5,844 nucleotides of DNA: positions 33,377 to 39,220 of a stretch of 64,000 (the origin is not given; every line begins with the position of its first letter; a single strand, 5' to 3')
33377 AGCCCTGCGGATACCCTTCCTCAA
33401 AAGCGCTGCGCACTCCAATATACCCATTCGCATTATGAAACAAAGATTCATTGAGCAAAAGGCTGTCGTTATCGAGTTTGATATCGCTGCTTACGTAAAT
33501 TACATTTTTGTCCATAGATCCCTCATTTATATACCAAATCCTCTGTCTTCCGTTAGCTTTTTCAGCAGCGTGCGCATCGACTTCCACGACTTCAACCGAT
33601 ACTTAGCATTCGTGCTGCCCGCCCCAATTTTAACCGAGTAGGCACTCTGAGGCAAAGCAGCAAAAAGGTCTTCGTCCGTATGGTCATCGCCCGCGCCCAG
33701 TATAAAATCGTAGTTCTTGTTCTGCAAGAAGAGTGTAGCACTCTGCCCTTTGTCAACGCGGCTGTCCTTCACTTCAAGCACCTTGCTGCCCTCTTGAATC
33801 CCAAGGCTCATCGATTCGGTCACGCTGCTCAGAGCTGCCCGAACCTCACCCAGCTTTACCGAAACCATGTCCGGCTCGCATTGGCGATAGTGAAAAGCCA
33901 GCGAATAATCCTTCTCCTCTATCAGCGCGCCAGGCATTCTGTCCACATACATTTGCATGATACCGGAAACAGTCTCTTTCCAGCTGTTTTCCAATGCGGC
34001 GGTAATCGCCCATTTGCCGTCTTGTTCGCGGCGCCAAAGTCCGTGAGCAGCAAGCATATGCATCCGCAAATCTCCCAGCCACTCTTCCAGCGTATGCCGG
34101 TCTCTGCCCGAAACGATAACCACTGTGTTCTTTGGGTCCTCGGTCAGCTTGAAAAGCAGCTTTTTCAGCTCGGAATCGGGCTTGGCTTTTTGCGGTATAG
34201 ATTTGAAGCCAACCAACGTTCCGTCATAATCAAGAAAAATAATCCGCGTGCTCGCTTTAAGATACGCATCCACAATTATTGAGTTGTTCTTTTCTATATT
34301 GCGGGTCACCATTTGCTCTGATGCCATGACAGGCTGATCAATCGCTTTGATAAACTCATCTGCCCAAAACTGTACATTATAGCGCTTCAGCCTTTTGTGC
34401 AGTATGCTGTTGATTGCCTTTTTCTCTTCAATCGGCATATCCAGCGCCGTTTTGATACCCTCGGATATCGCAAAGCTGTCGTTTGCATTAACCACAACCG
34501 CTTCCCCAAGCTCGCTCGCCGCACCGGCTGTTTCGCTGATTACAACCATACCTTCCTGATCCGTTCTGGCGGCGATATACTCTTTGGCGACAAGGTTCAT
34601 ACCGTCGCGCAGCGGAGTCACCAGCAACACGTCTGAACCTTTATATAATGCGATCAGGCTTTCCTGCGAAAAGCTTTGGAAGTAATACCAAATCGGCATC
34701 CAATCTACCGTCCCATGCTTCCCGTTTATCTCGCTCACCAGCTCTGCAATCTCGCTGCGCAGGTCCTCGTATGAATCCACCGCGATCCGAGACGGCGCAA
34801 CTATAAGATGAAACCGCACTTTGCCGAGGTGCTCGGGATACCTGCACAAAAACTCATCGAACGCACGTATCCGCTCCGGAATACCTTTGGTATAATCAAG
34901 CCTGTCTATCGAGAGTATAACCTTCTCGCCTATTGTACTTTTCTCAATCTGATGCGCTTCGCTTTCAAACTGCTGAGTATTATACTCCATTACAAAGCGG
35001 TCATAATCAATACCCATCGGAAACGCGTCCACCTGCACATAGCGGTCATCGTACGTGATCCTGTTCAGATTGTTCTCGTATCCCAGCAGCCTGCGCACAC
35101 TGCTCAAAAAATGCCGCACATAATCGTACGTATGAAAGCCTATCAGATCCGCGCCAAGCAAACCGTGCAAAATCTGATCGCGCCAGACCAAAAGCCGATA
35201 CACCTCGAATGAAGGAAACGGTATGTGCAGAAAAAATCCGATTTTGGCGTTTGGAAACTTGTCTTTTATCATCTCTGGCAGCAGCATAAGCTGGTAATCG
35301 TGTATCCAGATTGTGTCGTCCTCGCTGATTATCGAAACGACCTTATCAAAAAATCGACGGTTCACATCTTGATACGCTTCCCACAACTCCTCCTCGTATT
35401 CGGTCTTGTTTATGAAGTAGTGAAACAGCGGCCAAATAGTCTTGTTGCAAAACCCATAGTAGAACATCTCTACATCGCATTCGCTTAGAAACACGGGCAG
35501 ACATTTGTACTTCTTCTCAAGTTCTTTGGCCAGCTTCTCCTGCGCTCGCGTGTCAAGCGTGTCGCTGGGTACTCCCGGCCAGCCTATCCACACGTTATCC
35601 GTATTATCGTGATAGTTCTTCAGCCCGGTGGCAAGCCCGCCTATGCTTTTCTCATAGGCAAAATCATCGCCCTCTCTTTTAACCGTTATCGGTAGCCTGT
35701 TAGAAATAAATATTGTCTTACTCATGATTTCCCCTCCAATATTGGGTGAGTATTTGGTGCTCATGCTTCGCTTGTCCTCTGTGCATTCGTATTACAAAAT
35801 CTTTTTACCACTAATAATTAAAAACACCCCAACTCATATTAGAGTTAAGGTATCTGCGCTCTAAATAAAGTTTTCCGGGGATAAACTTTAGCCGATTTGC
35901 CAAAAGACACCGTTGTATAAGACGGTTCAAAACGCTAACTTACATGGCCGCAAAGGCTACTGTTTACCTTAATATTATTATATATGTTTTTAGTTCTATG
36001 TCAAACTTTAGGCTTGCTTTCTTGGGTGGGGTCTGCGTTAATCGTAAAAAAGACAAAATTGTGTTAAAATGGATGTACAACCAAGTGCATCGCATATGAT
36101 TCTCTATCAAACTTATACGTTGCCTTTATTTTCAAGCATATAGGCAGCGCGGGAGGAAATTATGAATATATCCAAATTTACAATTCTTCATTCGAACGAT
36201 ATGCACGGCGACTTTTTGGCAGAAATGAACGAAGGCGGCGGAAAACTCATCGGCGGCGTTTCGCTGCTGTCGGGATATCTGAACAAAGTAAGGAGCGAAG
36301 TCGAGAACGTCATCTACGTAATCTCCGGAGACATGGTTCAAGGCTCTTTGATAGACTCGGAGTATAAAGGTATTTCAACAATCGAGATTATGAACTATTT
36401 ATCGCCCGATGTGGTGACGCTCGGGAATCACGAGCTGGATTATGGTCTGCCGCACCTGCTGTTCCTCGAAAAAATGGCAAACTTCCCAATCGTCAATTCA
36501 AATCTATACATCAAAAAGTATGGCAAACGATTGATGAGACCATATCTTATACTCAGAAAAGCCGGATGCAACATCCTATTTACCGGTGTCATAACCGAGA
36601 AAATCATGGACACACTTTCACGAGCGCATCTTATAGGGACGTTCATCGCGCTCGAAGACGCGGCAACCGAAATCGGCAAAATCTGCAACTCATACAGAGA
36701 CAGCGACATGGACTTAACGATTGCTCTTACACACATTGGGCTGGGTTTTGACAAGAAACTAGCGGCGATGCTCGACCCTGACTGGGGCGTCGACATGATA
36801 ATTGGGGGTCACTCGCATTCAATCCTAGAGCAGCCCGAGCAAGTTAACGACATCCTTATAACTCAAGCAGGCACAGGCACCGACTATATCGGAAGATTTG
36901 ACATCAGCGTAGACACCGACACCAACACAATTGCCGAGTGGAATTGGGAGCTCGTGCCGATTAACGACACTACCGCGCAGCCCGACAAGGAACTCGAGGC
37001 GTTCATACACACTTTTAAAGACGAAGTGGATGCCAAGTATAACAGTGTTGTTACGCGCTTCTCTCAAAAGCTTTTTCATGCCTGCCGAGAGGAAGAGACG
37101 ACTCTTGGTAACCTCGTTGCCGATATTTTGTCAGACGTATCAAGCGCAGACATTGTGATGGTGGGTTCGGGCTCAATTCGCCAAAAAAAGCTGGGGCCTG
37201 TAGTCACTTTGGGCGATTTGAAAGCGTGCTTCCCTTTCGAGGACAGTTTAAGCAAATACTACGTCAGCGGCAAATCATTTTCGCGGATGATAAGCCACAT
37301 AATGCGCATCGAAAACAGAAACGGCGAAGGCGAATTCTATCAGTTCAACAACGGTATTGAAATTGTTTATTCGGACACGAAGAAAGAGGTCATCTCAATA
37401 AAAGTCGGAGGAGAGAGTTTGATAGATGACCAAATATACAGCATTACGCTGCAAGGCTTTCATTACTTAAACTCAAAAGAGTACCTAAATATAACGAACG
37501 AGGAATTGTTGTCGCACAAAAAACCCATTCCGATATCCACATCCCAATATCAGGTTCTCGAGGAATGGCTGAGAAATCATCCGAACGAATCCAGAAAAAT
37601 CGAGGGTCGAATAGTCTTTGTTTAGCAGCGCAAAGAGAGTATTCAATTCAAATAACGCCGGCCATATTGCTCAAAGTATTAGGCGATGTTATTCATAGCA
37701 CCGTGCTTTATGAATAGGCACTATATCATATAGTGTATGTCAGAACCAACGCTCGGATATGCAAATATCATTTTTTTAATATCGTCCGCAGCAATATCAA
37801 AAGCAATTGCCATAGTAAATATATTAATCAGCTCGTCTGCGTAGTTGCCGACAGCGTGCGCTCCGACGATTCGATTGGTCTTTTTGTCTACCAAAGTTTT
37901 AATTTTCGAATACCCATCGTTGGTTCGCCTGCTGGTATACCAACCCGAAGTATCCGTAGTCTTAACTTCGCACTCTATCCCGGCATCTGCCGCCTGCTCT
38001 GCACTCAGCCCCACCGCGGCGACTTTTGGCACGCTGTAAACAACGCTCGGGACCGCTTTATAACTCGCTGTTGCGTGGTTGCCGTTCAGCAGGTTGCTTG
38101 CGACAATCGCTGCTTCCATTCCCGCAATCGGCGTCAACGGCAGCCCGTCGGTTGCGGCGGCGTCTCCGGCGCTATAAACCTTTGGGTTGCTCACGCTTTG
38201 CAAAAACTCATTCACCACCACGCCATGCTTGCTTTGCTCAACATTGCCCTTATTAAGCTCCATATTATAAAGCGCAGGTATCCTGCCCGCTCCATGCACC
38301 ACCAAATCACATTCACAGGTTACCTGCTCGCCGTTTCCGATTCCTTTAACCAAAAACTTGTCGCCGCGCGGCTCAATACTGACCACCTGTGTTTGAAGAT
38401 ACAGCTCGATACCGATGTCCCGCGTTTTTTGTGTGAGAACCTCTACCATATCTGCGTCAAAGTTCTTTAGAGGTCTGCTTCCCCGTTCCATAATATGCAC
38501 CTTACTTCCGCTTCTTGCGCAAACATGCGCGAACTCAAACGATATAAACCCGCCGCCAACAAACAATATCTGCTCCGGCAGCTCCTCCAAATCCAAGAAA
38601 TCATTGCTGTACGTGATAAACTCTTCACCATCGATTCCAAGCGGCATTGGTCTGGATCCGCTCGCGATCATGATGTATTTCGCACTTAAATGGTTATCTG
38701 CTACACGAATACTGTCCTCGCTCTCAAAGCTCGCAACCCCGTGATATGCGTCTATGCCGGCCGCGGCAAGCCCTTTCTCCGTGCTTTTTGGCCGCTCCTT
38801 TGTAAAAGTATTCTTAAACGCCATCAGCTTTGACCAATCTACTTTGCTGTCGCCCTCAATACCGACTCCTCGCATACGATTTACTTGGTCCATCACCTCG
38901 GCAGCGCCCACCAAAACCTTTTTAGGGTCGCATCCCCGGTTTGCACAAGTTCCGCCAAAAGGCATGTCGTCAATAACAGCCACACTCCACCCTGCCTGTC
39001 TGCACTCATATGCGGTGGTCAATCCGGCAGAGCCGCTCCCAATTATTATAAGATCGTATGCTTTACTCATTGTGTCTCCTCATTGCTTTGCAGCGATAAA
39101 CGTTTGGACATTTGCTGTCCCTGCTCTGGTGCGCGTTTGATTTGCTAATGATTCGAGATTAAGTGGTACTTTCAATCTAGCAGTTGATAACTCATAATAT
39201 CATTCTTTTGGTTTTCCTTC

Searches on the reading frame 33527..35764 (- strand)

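Call 24: search_protein_families(library=ncbifam, proteins=[window:33527-35764:-], max_evalue=1e-10)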
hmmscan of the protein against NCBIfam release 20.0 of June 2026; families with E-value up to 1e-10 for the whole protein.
window:33527-35764:- (745 aa): 7 families
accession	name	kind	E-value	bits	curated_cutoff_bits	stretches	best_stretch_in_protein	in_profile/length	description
NF011071.0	PRK14501.1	equivalog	1.7e-288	958.9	634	1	14-739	1-726/729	bifunctional alpha,alpha-trehalose-phosphate synthase (UDP-forming)/trehalose-phosphatase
TIGR02400.1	trehalose_OtsA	equivalog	4.5e-166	553.1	564.85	1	18-476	3-455/456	alpha,alpha-trehalose-phosphate synthase (UDP-forming)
TIGR02398.1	gluc_glyc_Psyn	equivalog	4.6e-106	355.3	569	2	234-476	239-481/487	glucosylglycerol-phosphate synthase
NF007513.0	PRK10117.1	equivalog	9.2e-98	328.2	759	1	14-487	1-463/474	alpha,alpha-trehalose-phosphate synthase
TIGR00685.1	T6PP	equivalog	5e-38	131.4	68.05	1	506-738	3-249/250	trehalose-phosphatase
NF007560.0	PRK10187.1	equivalog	1e-28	100.4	327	1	507-740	15-246/266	trehalose-phosphatase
TIGR01484.1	HAD-SF-IIB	subfamily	1.7e-19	70.7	41.8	1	508-704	1-215/221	HAD-IIB family hydrolase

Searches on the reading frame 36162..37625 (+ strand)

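Call 24: search_protein_families(library=ncbifam, proteins=[window:36162-37625:+], max_evalue=1e-10)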
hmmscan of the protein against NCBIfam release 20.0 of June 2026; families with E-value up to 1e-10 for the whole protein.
window:36162-37625:+ (487 aa): 12 families
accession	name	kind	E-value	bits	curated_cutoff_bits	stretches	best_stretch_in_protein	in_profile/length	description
NF007109.1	PRK09558.1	equivalog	3e-45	155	600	1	4-473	34-538/550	bifunctional UDP-sugar hydrolase/5'-nucleotidase UshA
NF006934.0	PRK09419.1-1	subfamily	2.9e-36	124.6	1646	1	7-430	632-1053/1174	multifunctional 2',3'-cyclic-nucleotide 2'-phosphodiesterase/3'-nucleotidase/5'-nucleotidase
TIGR04486.1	thiosulf_SoxB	equivalog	6.9e-34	117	550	1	30-333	114-410/556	thiosulfohydrolase SoxB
NF006937.0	PRK09419.1-4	equivalog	1.1e-32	112.5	2554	1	125-441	788-1114/1411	multifunctional 2',3'-cyclic-nucleotide 2'-phosphodiesterase/3'-nucleotidase/5'-nucleotidase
NF040549.1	Nt5e_LPXTG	exception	4.7e-31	107.8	1050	1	5-133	98-217/731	cell surface ecto-5'-nucleotidase Nt5e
NF006936.0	PRK09419.1-3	equivalog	1.1e-26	92.8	2542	1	5-440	703-1154/1212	multifunctional 2',3'-cyclic-nucleotide 2'-phosphodiesterase/3'-nucleotidase/5'-nucleotidase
NF006935.0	PRK09419.1-2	equivalog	1.4e-26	92.5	2801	1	125-403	809-1089/1445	multifunctional 2',3'-cyclic-nucleotide 2'-phosphodiesterase/3'-nucleotidase/5'-nucleotidase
NF041198.1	UshA_like_PCGU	equivalog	1.4e-22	80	275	1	4-257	22-274/519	UshA-like (seleno)protein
NF006938.0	PRK09420.1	equivalog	5.3e-20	71.4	486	1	7-225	31-266/648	bifunctional 2',3'-cyclic-nucleotide 2'-phosphodiesterase/3'-nucleotidase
TIGR01390.1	CycNucDiestase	equivalog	2.2e-19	69.4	883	1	5-226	7-245/626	2',3'-cyclic-nucleotide 2'-phosphodiesterase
TIGR01530.1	nadN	equivalog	3.8e-18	65.4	436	1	7-224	2-221/550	NAD nucleotidase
NF008871.0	PRK11907.1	equivalog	1.9e-16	59.3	1266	1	33-221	144-354/814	bifunctional 2',3'-cyclic-nucleotide 2'-phosphodiesterase/3'-nucleotidase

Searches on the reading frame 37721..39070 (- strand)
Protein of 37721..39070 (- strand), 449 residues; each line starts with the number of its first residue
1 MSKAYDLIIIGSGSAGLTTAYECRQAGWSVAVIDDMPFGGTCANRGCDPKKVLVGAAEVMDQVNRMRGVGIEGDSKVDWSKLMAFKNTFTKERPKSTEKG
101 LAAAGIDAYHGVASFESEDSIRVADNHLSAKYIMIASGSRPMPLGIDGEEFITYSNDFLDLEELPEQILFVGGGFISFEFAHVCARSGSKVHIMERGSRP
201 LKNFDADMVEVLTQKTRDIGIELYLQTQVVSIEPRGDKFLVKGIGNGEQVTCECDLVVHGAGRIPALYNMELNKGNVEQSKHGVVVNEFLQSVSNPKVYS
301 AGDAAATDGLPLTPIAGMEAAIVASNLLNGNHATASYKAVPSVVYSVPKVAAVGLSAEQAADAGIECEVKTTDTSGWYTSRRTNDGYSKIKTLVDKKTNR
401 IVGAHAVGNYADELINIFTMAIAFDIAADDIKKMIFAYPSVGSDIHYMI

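Call 24: search_protein_families(library=ncbifam, proteins=[window:37721-39070:-], max_evalue=1e-10)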
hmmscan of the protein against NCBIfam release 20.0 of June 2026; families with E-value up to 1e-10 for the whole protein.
window:37721-39070:- (449 aa): 34 families (the best 25 are shown)
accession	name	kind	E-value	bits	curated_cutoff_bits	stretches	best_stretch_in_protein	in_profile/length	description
NF004776.0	PRK06116.1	equivalog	9.9e-94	314.9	480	1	1-440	1-441/450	glutathione-disulfide reductase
TIGR01350.1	lipoamide_DH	equivalog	2.9e-90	303.2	408.8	1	5-443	2-445/461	dihydrolipoyl dehydrogenase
TIGR02053.1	MerA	equivalog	1.9e-87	294.2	454.45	1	5-446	1-447/465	mercury(II) reductase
TIGR01424.1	gluta_reduc_2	equivalog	2.7e-77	260.3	606.05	1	5-444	3-441/446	glutathione-disulfide reductase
NF004991.0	PRK06370.1-3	subfamily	7.1e-77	259.1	620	1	3-445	34-480/509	FAD-containing oxidoreductase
TIGR01421.1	gluta_reduc_1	equivalog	4e-76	257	556.15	1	3-440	1-441/450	glutathione-disulfide reductase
NF004943.0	PRK06292.2-1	equivalog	3.5e-74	250.2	432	1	3-445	2-448/456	dihydrolipoyl dehydrogenase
NF005884.0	PRK07846.1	equivalog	6.8e-73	245.8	501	1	3-433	2-431/454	mycothione reductase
NF004947.0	PRK06292.2-5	equivalog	1.9e-71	241.4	592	1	3-441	2-447/474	dihydrolipoyl dehydrogenase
NF004945.0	PRK06292.2-3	equivalog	1.6e-66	225.1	494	1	3-448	2-448/457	dihydrolipoyl dehydrogenase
NF004992.0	PRK06370.1-4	equivalog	8.3e-66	222.3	629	1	1-443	1-446/459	FAD-containing oxidoreductase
TIGR03452.1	mycothione_red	equivalog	3.7e-65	220.6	635.65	1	4-433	2-432/452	mycothione reductase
NF004946.0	PRK06292.2-4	subfamily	8.6e-60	202.8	634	1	4-441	3-459/487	dihydrolipoyl dehydrogenase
NF041853.1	hythiocyan_redase_MerA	equivalog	4e-59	200.6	650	1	3-441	2-430/440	hypothiocyanous acid reductase MerA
NF003585.0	PRK05249.1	equivalog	4.8e-58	196.9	465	1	3-441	5-446/464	Si-specific NAD(P)(+) transhydrogenase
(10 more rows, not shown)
